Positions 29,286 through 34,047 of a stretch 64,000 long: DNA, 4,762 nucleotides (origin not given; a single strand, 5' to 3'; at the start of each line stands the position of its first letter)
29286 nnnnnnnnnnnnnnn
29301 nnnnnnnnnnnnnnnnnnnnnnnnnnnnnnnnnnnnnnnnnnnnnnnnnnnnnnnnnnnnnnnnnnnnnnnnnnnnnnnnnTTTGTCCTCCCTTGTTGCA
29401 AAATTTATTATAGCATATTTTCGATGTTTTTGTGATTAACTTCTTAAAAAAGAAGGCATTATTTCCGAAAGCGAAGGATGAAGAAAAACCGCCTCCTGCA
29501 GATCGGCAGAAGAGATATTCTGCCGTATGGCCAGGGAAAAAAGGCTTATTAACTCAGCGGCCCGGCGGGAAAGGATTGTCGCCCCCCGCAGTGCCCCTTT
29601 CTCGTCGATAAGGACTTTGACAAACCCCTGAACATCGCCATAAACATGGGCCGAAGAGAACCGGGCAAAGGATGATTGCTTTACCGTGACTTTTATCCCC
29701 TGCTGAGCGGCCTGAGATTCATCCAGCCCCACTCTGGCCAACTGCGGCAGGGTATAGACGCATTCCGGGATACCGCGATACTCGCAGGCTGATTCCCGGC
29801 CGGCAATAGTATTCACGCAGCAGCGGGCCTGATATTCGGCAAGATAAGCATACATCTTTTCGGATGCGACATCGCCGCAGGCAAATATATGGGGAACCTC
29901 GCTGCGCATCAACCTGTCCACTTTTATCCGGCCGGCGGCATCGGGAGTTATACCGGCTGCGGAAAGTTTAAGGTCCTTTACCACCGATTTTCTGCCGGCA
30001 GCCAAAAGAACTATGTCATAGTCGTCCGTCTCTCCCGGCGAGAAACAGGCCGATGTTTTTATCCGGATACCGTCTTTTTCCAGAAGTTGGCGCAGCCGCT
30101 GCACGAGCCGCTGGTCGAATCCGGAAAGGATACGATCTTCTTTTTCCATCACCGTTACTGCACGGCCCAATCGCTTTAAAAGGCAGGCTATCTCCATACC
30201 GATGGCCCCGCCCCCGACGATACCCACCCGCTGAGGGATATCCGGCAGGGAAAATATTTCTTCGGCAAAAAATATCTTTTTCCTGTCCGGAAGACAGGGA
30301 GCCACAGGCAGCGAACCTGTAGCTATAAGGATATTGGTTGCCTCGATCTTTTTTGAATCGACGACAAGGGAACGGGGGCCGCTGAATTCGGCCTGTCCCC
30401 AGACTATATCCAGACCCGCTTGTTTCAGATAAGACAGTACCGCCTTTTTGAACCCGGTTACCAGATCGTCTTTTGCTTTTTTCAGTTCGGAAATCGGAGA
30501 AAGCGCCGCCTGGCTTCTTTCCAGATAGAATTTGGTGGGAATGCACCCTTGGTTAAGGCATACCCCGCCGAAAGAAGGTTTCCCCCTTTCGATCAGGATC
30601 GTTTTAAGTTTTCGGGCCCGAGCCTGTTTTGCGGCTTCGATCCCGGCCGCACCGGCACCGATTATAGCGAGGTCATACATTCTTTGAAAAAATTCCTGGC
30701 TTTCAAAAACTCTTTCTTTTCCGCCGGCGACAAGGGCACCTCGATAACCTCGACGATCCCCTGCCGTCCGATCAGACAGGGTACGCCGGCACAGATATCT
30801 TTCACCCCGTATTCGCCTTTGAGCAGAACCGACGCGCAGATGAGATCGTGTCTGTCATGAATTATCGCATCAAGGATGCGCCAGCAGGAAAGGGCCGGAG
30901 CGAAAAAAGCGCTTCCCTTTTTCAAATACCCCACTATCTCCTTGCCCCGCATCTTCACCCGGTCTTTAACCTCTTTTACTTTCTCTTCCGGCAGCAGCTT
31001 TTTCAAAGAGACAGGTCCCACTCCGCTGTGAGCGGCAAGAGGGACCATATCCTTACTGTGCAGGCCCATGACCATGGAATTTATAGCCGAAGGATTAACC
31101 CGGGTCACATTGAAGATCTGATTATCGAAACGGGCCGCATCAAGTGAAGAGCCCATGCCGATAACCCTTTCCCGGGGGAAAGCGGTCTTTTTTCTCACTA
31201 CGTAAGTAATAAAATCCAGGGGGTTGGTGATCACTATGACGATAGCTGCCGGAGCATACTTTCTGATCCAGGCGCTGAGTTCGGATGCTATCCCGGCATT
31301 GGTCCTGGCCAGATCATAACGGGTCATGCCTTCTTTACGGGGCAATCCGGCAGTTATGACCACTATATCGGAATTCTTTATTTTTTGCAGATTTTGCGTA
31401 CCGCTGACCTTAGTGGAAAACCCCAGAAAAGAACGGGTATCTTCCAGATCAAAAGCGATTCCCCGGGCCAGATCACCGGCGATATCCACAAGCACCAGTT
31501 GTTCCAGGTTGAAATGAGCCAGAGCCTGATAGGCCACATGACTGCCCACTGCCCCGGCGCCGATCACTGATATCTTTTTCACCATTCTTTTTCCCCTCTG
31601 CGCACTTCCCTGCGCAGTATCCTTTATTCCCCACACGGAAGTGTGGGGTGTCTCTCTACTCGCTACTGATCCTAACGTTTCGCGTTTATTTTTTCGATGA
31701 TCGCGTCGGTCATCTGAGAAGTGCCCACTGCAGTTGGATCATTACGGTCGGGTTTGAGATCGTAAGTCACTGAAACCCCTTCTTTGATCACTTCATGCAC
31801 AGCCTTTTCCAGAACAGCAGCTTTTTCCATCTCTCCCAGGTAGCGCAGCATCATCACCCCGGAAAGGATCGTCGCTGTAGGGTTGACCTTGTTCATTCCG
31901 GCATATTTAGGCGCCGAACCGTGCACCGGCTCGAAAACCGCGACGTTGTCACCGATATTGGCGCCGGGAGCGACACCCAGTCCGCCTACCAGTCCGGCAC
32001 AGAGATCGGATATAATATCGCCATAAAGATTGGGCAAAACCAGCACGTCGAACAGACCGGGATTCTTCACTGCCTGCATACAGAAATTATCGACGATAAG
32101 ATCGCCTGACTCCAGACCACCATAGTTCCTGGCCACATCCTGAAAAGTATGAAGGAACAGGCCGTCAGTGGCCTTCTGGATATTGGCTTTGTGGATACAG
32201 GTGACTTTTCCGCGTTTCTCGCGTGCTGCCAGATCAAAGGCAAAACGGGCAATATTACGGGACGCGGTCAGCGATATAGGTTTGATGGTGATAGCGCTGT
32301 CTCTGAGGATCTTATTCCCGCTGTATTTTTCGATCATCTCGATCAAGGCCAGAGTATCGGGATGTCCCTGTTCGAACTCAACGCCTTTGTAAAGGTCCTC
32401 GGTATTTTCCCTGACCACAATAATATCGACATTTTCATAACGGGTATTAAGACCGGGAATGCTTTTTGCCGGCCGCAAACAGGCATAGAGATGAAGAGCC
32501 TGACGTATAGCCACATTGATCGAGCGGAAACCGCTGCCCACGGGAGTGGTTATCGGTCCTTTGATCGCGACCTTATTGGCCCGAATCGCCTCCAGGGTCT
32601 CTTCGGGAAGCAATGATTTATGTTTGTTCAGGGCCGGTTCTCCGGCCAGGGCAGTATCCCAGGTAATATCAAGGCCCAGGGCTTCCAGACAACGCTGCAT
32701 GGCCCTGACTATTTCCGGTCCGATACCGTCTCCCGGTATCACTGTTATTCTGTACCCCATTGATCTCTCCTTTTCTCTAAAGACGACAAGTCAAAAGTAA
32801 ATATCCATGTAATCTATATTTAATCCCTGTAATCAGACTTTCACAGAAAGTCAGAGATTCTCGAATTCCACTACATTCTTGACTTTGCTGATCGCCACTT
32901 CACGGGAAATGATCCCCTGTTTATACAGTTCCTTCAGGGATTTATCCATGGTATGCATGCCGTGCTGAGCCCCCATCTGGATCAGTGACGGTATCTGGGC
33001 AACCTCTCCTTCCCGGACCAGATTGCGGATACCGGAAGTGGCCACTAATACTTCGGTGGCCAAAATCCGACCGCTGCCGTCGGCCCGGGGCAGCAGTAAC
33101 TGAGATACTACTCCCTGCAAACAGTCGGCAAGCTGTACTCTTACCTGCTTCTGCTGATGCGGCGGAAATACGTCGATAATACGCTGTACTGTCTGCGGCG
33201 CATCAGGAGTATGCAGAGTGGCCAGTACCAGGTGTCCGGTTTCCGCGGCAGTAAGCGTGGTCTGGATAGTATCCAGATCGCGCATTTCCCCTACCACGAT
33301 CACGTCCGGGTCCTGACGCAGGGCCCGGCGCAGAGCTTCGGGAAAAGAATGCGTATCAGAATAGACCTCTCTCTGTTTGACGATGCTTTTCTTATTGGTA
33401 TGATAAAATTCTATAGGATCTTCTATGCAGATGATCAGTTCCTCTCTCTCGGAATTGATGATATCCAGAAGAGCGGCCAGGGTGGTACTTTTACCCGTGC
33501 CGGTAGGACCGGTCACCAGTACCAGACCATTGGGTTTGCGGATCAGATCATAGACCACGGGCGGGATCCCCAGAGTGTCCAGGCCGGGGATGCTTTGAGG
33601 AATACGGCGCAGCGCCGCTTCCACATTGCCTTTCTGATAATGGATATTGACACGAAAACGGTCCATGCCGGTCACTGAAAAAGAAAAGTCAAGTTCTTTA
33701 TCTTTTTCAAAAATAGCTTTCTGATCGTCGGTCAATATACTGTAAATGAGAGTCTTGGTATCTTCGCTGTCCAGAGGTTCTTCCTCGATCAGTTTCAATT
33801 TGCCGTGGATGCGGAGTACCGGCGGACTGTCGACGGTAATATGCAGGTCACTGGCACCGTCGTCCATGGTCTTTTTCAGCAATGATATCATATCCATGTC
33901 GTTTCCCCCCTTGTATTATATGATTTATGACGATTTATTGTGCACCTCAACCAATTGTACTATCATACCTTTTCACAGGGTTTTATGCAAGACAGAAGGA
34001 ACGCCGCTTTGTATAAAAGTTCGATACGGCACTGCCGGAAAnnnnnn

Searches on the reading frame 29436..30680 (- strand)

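Call 26: search_protein_families(library=pfam, proteins=[window:29436-30680:-], max_evalue=0.001)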
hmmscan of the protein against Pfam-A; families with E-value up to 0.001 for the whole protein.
window:29436-30680:- (414 aa): 15 families
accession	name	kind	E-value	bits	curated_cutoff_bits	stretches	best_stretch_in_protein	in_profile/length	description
PF07992.20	Pyr_redox_2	-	8.6e-53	180.1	26.1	1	2-284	1-290/291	Pyridine nucleotide-disulphide oxidoreductase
PF02852.28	Pyr_redox_dim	-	4.3e-25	88.5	25.3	1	304-408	1-106/110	Pyridine nucleotide-disulphide oxidoreductase, dimerisation domain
PF00070.33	Pyr_redox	-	6.8e-22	78.2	22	1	151-211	1-61/82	Pyridine nucleotide-disulphide oxidoreductase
PF13738.12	Pyr_redox_3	-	9.3e-11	42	30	1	108-220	119-242/305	Pyridine nucleotide-disulphide oxidoreductase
PF01266.30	DAO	-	4.9e-10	39.9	27.9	1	3-56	1-57/353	FAD dependent oxidoreductase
PF13450.12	NAD_binding_8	-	7.4e-10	39.4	21.9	1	154-184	1-31/68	NAD(P)-binding Rossmann-like domain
PF03486.20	HI0933_like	-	3.2e-08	33.7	50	1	3-34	2-33/244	HI0933-like protein Rossmann domain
PF00890.30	FAD_binding_2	-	1e-07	32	20.4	1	3-39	1-37/414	FAD binding domain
PF12831.13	FAD_oxidored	-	4.6e-07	29.9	27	1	3-54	1-52/416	FAD dependent oxidoreductase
PF01134.28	GIDA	-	1.2e-06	28.3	22.1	1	3-40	1-38/391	Glucose inhibited division protein A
PF01262.27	AlaDh_PNT_C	-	9.4e-06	25.6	23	0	149-196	28-75/214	Alanine dehydrogenase/PNT, C-terminal domain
PF02737.24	3HCDH_N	-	2.7e-05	24.6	22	0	152-206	2-56/180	3-hydroxyacyl-CoA dehydrogenase, NAD binding domain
PF02826.25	2-Hacid_dh_C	-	7.8e-05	22.6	25.1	0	150-185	37-72/178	D-isomer specific 2-hydroxyacid dehydrogenase, NAD binding domain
PF01946.23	Thi4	-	0.0005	19.8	26.2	0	3-46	19-62/235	Thi4 family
PF02558.23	ApbA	-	0.00053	20.1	22.2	0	152-238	1-84/150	Ketopantoate reductase PanE/ApbA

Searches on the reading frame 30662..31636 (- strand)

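Call 26: search_protein_families(library=pfam, proteins=[window:30662-31636:-], max_evalue=0.001)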
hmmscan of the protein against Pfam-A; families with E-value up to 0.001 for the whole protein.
window:30662-31636:- (324 aa): 3 families
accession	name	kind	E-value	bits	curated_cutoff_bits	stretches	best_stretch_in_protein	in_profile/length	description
PF00056.29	Ldh_1_N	-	2.5e-38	131.7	27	1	21-160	2-141/141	lactate/malate dehydrogenase, NAD binding domain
PF02866.23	Ldh_1_C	-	3.8e-25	89.3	22.6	1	164-319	2-165/174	lactate/malate dehydrogenase, alpha/beta C-terminal domain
PF02056.22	Glyco_hydro_4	-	0.00036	20.6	23.2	0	119-161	126-166/183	Family 4 glycosyl hydrolase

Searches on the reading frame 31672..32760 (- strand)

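Call 26: search_protein_families(library=pfam, proteins=[window:31672-32760:-], max_evalue=0.001)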
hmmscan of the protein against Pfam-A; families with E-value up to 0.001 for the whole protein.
window:31672-32760:- (362 aa): 1 family
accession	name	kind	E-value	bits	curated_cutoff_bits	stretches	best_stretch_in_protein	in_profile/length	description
PF00180.25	Iso_dh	-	3.2e-103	346.1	27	1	5-354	2-348/348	Isocitrate/isopropylmalate dehydrogenase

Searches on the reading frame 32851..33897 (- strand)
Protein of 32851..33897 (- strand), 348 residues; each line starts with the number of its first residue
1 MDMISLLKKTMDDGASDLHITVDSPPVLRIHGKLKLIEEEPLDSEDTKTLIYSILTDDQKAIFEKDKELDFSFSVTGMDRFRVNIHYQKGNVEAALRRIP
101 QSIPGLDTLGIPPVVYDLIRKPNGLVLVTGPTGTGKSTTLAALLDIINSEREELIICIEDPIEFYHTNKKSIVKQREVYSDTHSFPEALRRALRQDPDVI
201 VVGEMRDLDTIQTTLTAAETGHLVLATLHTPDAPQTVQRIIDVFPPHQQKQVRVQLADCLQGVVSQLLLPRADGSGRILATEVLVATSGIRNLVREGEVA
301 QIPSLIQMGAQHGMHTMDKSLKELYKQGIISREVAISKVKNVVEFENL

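Call 26: search_protein_families(library=pfam, proteins=[window:32851-33897:-], max_evalue=0.001)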
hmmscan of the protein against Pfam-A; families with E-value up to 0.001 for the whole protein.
window:32851-33897:- (348 aa): 6 families
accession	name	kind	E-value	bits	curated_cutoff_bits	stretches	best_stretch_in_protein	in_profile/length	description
PF00437.27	T2SSE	-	8.8e-46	156.7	24.9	1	6-277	15-286/370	Type II/IV secretion system protein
PF13401.12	AAA_22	-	4.6e-06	27.4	27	1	122-208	4-96/130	AAA domain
PF13191.12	AAA_16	-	2.5e-05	25.3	32.6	1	122-225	22-136/167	AAA ATPase domain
PF13604.12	AAA_30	-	0.00024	21.3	27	0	116-154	11-49/191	AAA domain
PF13555.12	AAA_29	-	0.00046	20.3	27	0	122-147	21-46/61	P-loop containing region of AAA domain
PF07728.20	AAA_5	-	0.00064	20.2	22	0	126-234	2-106/139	AAA domain (dynein-related subfamily)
